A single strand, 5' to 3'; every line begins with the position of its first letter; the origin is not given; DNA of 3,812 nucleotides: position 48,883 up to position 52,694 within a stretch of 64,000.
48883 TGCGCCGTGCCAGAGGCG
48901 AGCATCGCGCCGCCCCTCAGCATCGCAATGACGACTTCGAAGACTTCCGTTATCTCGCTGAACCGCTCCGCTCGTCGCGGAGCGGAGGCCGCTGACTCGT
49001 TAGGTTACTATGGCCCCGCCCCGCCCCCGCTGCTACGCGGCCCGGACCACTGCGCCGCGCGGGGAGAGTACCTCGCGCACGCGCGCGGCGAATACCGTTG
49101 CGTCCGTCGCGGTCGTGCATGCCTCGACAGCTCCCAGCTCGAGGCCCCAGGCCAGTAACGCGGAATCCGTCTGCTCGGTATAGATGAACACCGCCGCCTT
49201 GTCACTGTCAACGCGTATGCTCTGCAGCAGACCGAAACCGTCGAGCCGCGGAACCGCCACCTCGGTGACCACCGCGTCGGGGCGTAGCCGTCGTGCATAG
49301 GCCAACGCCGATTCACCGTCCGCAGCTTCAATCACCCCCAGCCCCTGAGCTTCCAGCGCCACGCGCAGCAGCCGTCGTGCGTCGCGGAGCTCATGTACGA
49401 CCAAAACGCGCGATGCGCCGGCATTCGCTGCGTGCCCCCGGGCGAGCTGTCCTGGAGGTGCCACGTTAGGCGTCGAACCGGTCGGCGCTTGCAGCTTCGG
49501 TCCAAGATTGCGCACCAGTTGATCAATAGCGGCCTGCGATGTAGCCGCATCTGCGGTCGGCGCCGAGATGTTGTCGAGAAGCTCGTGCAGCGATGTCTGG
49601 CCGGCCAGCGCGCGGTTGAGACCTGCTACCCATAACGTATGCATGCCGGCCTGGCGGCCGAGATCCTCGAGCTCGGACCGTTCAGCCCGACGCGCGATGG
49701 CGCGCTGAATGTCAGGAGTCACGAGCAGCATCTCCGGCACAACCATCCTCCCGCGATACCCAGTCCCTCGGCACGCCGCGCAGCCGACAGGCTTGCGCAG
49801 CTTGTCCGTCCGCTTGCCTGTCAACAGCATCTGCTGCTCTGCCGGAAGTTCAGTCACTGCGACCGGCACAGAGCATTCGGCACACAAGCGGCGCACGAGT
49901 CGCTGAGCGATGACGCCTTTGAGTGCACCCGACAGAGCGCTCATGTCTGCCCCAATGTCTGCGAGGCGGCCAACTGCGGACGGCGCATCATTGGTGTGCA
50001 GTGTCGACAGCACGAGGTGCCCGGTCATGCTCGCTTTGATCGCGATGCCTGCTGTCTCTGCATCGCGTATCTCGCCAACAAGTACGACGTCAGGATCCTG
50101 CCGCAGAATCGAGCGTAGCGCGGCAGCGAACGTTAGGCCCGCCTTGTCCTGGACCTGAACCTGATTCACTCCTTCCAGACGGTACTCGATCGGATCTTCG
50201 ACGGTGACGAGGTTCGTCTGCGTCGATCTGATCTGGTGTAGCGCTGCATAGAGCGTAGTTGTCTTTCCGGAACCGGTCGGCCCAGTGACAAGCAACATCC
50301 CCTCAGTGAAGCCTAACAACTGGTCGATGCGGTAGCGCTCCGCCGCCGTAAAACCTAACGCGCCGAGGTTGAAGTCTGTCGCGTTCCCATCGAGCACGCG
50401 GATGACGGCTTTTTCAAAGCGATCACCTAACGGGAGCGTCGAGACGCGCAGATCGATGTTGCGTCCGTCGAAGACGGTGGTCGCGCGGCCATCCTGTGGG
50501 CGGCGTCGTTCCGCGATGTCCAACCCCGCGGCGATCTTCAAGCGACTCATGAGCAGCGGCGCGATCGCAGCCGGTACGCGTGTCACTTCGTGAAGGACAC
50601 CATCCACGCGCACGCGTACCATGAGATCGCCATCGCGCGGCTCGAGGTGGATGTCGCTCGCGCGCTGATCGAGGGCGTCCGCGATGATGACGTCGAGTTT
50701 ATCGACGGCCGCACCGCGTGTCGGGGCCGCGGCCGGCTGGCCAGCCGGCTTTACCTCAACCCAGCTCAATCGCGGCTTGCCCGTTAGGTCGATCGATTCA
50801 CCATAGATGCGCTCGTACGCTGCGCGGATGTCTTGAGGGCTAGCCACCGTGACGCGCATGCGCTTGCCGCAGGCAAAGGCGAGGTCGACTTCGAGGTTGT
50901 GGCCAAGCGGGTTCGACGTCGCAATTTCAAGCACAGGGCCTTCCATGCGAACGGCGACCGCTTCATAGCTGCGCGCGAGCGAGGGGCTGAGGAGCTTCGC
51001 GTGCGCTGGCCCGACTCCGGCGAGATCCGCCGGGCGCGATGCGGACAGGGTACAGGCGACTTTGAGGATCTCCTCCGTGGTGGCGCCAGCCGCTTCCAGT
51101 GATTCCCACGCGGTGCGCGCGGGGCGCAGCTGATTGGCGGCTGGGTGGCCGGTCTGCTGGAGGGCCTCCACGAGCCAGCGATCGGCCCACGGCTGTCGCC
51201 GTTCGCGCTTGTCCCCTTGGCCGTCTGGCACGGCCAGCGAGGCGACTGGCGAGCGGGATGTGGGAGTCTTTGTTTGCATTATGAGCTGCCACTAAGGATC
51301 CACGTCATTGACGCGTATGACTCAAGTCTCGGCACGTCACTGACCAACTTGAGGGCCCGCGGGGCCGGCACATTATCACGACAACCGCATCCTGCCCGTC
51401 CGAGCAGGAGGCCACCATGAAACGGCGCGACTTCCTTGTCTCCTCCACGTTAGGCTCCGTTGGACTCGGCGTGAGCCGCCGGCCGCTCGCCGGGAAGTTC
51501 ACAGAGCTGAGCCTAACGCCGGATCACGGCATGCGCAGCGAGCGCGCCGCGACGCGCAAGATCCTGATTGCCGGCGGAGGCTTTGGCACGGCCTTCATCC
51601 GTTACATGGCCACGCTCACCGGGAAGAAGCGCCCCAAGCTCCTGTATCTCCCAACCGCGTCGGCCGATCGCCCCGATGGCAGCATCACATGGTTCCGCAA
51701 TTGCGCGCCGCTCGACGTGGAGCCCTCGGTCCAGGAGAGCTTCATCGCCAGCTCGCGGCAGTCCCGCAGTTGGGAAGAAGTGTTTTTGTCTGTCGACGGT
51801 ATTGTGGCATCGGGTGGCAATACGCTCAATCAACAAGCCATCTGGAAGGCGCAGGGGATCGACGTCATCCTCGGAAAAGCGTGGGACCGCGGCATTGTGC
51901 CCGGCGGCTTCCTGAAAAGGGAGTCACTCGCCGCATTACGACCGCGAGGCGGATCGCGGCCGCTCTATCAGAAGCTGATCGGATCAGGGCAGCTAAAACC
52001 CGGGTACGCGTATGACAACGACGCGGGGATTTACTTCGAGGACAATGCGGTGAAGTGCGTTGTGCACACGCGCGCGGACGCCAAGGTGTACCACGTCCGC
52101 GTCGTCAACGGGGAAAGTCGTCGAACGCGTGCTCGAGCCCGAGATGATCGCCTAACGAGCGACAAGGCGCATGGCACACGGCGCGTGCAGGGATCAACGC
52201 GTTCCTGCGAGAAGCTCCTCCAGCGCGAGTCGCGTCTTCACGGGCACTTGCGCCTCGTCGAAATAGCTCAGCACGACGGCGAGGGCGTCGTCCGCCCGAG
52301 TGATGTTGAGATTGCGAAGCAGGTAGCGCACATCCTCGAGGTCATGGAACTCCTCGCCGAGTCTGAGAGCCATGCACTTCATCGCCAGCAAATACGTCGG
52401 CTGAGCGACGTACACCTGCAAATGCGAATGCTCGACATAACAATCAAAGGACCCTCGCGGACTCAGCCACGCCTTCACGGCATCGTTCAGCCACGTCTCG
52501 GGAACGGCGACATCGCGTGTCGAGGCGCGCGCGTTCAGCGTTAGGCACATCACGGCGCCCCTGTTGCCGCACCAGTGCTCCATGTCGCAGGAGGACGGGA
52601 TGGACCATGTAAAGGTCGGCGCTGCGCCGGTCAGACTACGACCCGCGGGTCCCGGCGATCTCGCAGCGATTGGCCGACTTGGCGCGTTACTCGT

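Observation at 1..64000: Hyper-abundant non-palindromic word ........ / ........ saturating genes and spacers (DUS/USS-like or HIP-like)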

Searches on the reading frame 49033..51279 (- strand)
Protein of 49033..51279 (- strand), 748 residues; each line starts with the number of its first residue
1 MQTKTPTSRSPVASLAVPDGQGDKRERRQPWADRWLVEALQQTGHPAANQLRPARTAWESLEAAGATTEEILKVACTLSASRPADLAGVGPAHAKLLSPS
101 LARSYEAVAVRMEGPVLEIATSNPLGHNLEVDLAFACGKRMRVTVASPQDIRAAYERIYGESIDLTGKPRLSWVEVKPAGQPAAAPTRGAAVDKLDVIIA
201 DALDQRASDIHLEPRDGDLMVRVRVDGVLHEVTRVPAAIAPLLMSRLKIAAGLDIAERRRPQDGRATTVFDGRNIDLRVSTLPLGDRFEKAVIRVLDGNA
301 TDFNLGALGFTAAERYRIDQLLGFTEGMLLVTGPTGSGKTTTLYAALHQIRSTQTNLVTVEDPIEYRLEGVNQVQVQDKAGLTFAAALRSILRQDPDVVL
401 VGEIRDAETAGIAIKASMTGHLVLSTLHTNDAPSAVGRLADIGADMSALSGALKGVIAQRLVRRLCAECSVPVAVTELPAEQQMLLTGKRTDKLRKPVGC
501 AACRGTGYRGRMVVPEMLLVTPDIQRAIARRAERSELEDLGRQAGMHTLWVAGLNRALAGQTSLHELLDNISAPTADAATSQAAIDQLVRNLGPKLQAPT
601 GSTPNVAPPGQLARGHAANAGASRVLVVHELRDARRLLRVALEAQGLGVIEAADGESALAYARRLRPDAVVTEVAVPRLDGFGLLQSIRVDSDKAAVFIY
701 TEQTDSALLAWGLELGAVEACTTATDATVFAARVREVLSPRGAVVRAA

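Call 7: search_protein_families(library=ncbifam, proteins=[window:49033-51279:-])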
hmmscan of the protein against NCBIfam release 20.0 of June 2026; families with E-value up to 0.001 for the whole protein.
window:49033-51279:- (748 aa): 60 families (the best 25 are shown)
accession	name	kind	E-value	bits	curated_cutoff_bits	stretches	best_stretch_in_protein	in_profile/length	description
TIGR02533.1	type_II_gspE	equivalog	5.6e-142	473.8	630.25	1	98-569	5-484/486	type II secretion system ATPase GspE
TIGR02538.1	type_IV_pilB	equivalog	1.2e-135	453.4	675.65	1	94-569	71-560/564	type IV-A pilus assembly ATPase PilB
NF007755.0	PRK10436.1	equivalog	3.8e-127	424.8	617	1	100-569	12-457/465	type II secretion system protein GspE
NF053534.1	T4PilAsmATPsTfpB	equivalog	1.5e-123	413.2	850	1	94-569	94-580/584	type IV pilus assembly ATPase TfpB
NF041000.1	ATPase_ComGA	equivalog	7.5e-77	257.9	300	1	198-463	3-266/267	competence type IV pilus ATPase ComGA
TIGR01420.1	pilT_fam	subfamily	3.5e-48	164.6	319.1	1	195-467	2-273/343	PilT/PilU family type 4a pilus ATPase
TIGR02525.1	plasmid_TraJ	equivalog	3.4e-24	85.5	368.3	1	325-441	148-271/372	plasmid transfer ATPase TraJ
TIGR02524.1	dot_icm_DotB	equivalog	8.9e-18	64.6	463.3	1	324-440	132-257/358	Dot/Icm type IV secretion system ATPase DotB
TIGR02782.1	TrbB_P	equivalog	1.1e-17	64.3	304.55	1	328-448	138-261/303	P-type conjugative transfer ATPase TrbB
NF058587.1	archaellum_moto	equivalog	4.1e-16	58.8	550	1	328-440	277-394/527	archaellum flagellar ATPase motor FlaI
TIGR02788.1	VirB11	equivalog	1.6e-15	57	249.95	1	329-448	147-271/308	P-type DNA transfer ATPase VirB11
NF041733.1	resp_reg_CseB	equivalog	1.8e-14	53.7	350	1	624-739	2-116/228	two-component system response regulator CseB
NF010407.0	PRK13833.1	subfamily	2.5e-14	53.4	499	1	329-448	147-268/323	conjugal transfer protein TrbB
NF010469.0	PRK13894.1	subfamily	1.8e-13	50.5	508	1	329-442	152-267/320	conjugal transfer ATPase TrbB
NF045944.1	ResRegRpaBCyano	equivalog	2.1e-12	46.9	330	1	626-738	1-112/229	response regulator transcription factor RpaB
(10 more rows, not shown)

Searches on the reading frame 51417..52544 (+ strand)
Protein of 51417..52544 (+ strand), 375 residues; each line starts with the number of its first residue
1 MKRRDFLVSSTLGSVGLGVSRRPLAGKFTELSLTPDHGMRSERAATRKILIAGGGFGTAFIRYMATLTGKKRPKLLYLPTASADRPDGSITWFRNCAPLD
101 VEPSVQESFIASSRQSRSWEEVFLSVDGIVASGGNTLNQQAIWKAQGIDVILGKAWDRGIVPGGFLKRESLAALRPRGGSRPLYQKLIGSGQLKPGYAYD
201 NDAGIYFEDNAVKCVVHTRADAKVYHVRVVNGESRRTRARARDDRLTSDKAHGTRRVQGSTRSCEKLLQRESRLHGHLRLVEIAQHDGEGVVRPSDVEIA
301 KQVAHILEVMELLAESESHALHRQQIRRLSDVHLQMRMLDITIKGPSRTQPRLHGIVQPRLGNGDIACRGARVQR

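Call 22: search_protein_families(library=pfam, proteins=[window:51417-52544:+])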
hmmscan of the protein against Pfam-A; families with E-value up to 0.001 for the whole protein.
window:51417-52544:+ (375 aa): 1 family
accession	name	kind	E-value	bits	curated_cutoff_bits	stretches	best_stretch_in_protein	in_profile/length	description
PF03575.23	Peptidase_S51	-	1.3e-07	31.9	23.9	1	61-161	19-118/206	Peptidase family S51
